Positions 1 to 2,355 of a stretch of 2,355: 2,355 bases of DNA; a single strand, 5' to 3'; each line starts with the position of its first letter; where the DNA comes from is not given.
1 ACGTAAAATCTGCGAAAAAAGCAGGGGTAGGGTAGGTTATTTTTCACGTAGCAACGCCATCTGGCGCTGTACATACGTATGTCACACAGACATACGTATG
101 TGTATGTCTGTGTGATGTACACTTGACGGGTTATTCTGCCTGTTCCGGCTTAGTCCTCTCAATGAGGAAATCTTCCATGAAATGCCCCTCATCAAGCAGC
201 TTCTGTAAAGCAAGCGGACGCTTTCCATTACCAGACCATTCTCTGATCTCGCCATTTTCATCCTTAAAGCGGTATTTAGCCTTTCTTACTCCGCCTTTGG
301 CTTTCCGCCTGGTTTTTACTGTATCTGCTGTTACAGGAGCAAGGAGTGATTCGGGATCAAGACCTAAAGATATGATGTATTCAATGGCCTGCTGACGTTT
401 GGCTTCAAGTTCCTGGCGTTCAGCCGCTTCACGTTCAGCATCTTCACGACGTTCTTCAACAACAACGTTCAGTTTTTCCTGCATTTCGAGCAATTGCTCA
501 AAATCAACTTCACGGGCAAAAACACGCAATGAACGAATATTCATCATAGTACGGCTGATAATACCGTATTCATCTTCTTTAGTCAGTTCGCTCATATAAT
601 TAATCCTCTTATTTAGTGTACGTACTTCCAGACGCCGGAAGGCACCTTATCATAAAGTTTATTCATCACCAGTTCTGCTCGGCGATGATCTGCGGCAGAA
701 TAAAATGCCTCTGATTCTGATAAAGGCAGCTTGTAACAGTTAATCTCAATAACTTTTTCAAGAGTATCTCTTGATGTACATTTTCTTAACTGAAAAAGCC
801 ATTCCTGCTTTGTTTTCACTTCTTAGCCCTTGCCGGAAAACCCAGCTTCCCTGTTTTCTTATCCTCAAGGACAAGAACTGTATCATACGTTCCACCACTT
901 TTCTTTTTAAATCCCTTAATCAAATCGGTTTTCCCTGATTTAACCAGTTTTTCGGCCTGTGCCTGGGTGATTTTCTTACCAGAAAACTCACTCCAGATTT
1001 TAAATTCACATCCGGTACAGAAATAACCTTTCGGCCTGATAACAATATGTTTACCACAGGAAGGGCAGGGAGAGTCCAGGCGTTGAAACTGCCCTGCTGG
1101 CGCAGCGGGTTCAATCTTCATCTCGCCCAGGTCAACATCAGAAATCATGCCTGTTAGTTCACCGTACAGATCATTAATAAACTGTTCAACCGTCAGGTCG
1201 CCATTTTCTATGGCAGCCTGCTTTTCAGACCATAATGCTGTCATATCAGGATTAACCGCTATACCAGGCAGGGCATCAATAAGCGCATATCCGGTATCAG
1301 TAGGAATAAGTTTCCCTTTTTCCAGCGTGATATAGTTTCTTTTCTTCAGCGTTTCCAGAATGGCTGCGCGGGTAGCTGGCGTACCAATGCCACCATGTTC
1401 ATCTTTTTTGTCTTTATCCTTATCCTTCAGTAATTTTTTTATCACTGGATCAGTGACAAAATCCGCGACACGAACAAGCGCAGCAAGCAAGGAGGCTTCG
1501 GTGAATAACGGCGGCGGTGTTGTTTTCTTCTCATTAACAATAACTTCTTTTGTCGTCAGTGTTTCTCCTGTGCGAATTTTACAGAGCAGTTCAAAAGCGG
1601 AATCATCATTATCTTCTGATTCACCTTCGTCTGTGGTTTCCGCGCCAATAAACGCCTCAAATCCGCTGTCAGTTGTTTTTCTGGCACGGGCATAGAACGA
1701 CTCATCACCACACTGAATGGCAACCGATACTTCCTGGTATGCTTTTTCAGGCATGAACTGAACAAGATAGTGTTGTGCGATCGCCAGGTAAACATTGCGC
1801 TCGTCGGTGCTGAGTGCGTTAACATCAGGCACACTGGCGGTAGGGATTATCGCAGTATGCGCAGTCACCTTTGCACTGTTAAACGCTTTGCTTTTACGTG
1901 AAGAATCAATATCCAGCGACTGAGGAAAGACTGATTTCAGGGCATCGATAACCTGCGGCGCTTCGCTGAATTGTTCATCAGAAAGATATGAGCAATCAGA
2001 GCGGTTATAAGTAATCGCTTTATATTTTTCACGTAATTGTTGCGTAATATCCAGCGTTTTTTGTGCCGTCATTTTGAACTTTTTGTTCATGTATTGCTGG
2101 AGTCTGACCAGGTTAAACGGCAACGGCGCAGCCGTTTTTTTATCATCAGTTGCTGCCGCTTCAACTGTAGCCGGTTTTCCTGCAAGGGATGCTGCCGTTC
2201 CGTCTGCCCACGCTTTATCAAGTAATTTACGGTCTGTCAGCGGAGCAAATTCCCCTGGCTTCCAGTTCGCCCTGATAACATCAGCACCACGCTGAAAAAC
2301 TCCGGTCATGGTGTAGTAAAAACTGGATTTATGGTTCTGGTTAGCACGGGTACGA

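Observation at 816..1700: Topoisomerase III-like protein with acidic patch, KD-repeat insertion, C4 zinc ribbon and Lys-rich tail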

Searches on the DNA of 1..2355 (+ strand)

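Call 4: search_dna_similar(query=window:1-2355:+, collection=plasmids, mode=near, max_rows=25)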
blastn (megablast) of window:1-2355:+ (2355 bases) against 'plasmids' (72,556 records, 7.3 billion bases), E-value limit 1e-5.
Records with a match: 1373; places in all: 1451; records where one place covers at least 80% of the query: 753.
Best place of each record, by identity: >=99% 5; 95-99% 768; 90-95% 124; 80-90% 476.
By first word of the organism name: Escherichia 1001; Salmonella 249; Klebsiella 61; Shigella 44; Citrobacter 9; Enterobacter 4; uncultured 2; Morganella 2; Cronobacter 1.
By predicted mobility (MOB-suite, as given by PLSDB): conjugative 1296; mobilizable 43; non-mobilizable 34.
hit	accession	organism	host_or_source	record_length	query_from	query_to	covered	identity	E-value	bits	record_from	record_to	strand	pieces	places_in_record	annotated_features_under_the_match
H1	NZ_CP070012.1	Escherichia coli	Homo sapiens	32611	1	2355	100%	100.0%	0e+0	4349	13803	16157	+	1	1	type IA DNA topoisomerase | H-NS family nucleoid-associated regulatory protein | hha: hemolysin expression modulator Hha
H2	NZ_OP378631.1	Escherichia coli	-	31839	1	2355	100%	99.4%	0e+0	4272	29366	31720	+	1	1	H-NS family nucleoid-associated regulatory protein | hha: hemolysin expression modulator Hha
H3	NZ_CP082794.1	Klebsiella pneumoniae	Homo sapiens,urine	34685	1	2355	100%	98.7%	0e+0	4183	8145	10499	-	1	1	type IA DNA topoisomerase | H-NS family nucleoid-associated regulatory protein | hha: hemolysin expression modulator Hha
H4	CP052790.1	Salmonella enterica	ground turkey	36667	1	2355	100%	98.7%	0e+0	4181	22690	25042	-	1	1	DNA topoisomerase 3 | H-NS histone family protein | hha: hemolysin expression modulator Hha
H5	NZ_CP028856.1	Klebsiella pneumoniae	Homo sapiens,sputum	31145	1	2355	100%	98.5%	0e+0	4156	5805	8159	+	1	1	type IA DNA topoisomerase | H-NS family nucleoid-associated regulatory protein | hha: hemolysin expression modulator Hha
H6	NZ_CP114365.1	Klebsiella variicola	Homo sapiens,blood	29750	1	2355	100%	98.5%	0e+0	4150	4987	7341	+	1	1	type IA DNA topoisomerase | H-NS family nucleoid-associated regulatory protein | hha: hemolysin expression modulator Hha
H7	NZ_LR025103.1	Escherichia coli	-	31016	1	2355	100%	98.4%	0e+0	4145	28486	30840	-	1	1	type IA DNA topoisomerase | H-NS family nucleoid-associated regulatory protein | hha: hemolysin expression modulator Hha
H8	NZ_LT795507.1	Escherichia coli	Sus scrofa domestica,pig feces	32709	1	2355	100%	98.4%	0e+0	4145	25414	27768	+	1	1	type IA DNA topoisomerase | H-NS family nucleoid-associated regulatory protein | hha: hemolysin expression modulator Hha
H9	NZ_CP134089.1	Escherichia coli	duck caecum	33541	1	2355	100%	98.4%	0e+0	4154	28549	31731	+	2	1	type IA DNA topoisomerase | IS6-like element IS26 family transposase | H-NS family nucleoid-associated regulatory protein | hha: hemolysin expression modulator Hha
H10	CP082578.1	Salmonella enterica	Chicken Breasts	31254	1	2355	100%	98.4%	0e+0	4139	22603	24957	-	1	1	DNA topoisomerase 3 | H-NS histone family protein | hha: hemolysin expression modulator Hha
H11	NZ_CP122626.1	Escherichia coli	Sus scrofa,feces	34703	1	2355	100%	98.4%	0e+0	4139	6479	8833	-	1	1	type IA DNA topoisomerase | H-NS family nucleoid-associated regulatory protein | hha: hemolysin expression modulator Hha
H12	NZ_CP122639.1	Escherichia coli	Sus scrofa,feces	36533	1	2355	100%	98.4%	0e+0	4139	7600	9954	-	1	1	type IA DNA topoisomerase | H-NS family nucleoid-associated regulatory protein | hha: hemolysin expression modulator Hha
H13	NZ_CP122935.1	Escherichia coli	Sus scrofa,feces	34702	1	2355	100%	98.4%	0e+0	4139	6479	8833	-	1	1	type IA DNA topoisomerase | H-NS family nucleoid-associated regulatory protein | hha: hemolysin expression modulator Hha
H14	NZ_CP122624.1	Escherichia coli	Sus scrofa,feces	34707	1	2355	100%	98.4%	0e+0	4139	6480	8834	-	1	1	type IA DNA topoisomerase | H-NS family nucleoid-associated regulatory protein | hha: hemolysin expression modulator Hha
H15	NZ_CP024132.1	Escherichia coli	single cell,clinical patient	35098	1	2355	100%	98.3%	0e+0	4148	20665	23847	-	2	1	type IA DNA topoisomerase | IS6-like element IS26 family transposase | H-NS family nucleoid-associated regulatory protein | hha: hemolysin expression modulator Hha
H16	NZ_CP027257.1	Escherichia coli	enviroment sample,cow dung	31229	1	2355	100%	98.3%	0e+0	4148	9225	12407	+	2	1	type IA DNA topoisomerase | IS6-like element IS26 family transposase | H-NS family nucleoid-associated regulatory protein | hha: hemolysin expression modulator Hha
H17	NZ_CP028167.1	Escherichia coli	food,poultry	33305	1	2355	100%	98.3%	0e+0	4148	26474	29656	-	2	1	type IA DNA topoisomerase | IS6-like element IS26 family transposase | H-NS family nucleoid-associated regulatory protein | hha: hemolysin expression modulator Hha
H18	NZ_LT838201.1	Escherichia coli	Homo sapiens,clinical isolate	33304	1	2355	100%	98.3%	0e+0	4148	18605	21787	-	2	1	type IA DNA topoisomerase | IS6-like element IS26 family transposase | H-NS family nucleoid-associated regulatory protein | hha: hemolysin expression modulator Hha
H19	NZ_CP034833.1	Salmonella sp. SSDFZ69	cell culture,feces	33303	1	2355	100%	98.3%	0e+0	4148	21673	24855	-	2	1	type IA DNA topoisomerase | IS6-like element IS26 family transposase | H-NS family nucleoid-associated regulatory protein | hha: hemolysin expression modulator Hha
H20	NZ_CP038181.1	Escherichia coli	Homo sapiens,rectal swab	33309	1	2355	100%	98.3%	0e+0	4148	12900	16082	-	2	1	type IA DNA topoisomerase | IS6-like element IS26 family transposase | H-NS family nucleoid-associated regulatory protein | hha: hemolysin expression modulator Hha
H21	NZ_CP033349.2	Salmonella enterica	-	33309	1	2355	100%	98.3%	0e+0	4148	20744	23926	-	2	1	type IA DNA topoisomerase | IS6-like element IS26 family transposase | H-NS family nucleoid-associated regulatory protein | hha: hemolysin expression modulator Hha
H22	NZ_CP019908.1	Escherichia coli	Homo sapiens,human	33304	1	2355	100%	98.3%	0e+0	4148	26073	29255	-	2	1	type IA DNA topoisomerase | IS6-like element IS26 family transposase | H-NS family nucleoid-associated regulatory protein | hha: hemolysin expression modulator Hha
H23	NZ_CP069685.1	Escherichia coli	Homo sapiens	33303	1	2355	100%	98.3%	0e+0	4148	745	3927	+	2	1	type IA DNA topoisomerase | IS6-like element IS26 family transposase | H-NS family nucleoid-associated regulatory protein | hha: hemolysin expression modulator Hha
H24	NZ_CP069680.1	Escherichia coli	Homo sapiens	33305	1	2355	100%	98.3%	0e+0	4148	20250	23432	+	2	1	type IA DNA topoisomerase | IS6-like element IS26 family transposase | H-NS family nucleoid-associated regulatory protein | hha: hemolysin expression modulator Hha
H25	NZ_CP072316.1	Escherichia coli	fish,bacteria culture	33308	1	2355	100%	98.3%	0e+0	4148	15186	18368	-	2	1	type IA DNA topoisomerase | IS6-like element IS26 family transposase | H-NS family nucleoid-associated regulatory protein | hha: hemolysin expression modulator Hha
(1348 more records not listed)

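Call 5: get_annotated_region(hit=H1, flank=6000)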
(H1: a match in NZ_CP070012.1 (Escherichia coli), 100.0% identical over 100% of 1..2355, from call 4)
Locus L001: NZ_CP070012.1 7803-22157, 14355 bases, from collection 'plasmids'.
description: Escherichia coli strain FDAARGOS_1288 plasmid unnamed5, complete sequence
organism: Escherichia coli (NCBI taxid 562)
taxonomy: Bacteria; Pseudomonadota; Gammaproteobacteria; Enterobacterales; Enterobacteriaceae; Escherichia; Escherichia coli
host: -; source: Homo sapiens; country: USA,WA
typing (MOB-suite, as given by PLSDB): conjugative; replicon IncX4; relaxase MOBP; mating-pair formation MPF_T
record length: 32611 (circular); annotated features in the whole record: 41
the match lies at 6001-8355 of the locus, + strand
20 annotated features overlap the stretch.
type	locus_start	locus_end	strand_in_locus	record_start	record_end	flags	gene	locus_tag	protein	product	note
CDS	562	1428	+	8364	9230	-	-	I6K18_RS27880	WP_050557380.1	replication initiation protein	GO:0006270 - DNA replication initiation [Evidence IEA]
CDS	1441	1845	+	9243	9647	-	-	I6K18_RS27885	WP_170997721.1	hypothetical protein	-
CDS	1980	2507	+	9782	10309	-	-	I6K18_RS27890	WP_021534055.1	DUF2726 domain-containing protein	-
CDS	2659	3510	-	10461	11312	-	-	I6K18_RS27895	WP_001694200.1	DUF2806 domain-containing protein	-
CDS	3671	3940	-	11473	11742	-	-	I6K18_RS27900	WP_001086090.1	hypothetical protein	-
CDS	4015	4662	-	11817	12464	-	-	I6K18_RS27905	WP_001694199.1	division plane positioning ATPase MipZ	-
CDS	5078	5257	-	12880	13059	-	-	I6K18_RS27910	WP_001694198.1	hypothetical protein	-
CDS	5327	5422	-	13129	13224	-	dqlB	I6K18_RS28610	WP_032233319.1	DinQ-like type I toxin DqlB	-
CDS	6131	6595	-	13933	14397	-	-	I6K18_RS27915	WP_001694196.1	H-NS family nucleoid-associated regulatory protein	GO:0006355 - regulation of DNA-templated transcription [Evidence IEA]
CDS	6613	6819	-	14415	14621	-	hha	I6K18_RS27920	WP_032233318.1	hemolysin expression modulator Hha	-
CDS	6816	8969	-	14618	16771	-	-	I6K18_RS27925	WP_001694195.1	type IA DNA topoisomerase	GO:0006265 - DNA topological change [Evidence IEA]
CDS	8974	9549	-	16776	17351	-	-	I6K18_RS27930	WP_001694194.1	hypothetical protein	-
CDS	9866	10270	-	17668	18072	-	-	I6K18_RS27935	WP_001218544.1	hypothetical protein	-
CDS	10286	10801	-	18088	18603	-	-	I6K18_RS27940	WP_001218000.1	thermonuclease family protein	-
CDS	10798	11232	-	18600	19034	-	-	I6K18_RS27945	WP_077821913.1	hypothetical protein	-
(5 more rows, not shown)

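Call 89: get_annotated_region(hit=H18, flank=200)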
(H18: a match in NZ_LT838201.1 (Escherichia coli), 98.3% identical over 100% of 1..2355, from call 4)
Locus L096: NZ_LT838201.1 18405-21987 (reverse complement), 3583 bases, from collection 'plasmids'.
description: Escherichia coli isolate WI2 isolate plasmid pWI2-mcr, complete sequence
organism: Escherichia coli (NCBI taxid 562)
taxonomy: Bacteria; Pseudomonadota; Gammaproteobacteria; Enterobacterales; Enterobacteriaceae; Escherichia; Escherichia coli
host: -; source: Homo sapiens,clinical isolate; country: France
typing (MOB-suite, as given by PLSDB): conjugative; replicon IncX4; relaxase MOBP; mating-pair formation MPF_T
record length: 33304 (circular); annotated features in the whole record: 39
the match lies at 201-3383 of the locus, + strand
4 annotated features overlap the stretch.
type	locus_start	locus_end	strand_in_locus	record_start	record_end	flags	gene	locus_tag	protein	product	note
CDS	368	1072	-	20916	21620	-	-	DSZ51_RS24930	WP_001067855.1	IS6-like element IS26 family transposase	GO:0006313 - DNA transposition [Evidence IEA]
CDS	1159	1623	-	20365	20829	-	-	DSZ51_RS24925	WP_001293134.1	H-NS family nucleoid-associated regulatory protein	GO:0006355 - regulation of DNA-templated transcription [Evidence IEA]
CDS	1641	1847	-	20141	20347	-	hha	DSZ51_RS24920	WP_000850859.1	hemolysin expression modulator Hha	-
CDS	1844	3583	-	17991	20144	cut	-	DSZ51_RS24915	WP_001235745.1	type IA DNA topoisomerase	GO:0006265 - DNA topological change [Evidence IEA]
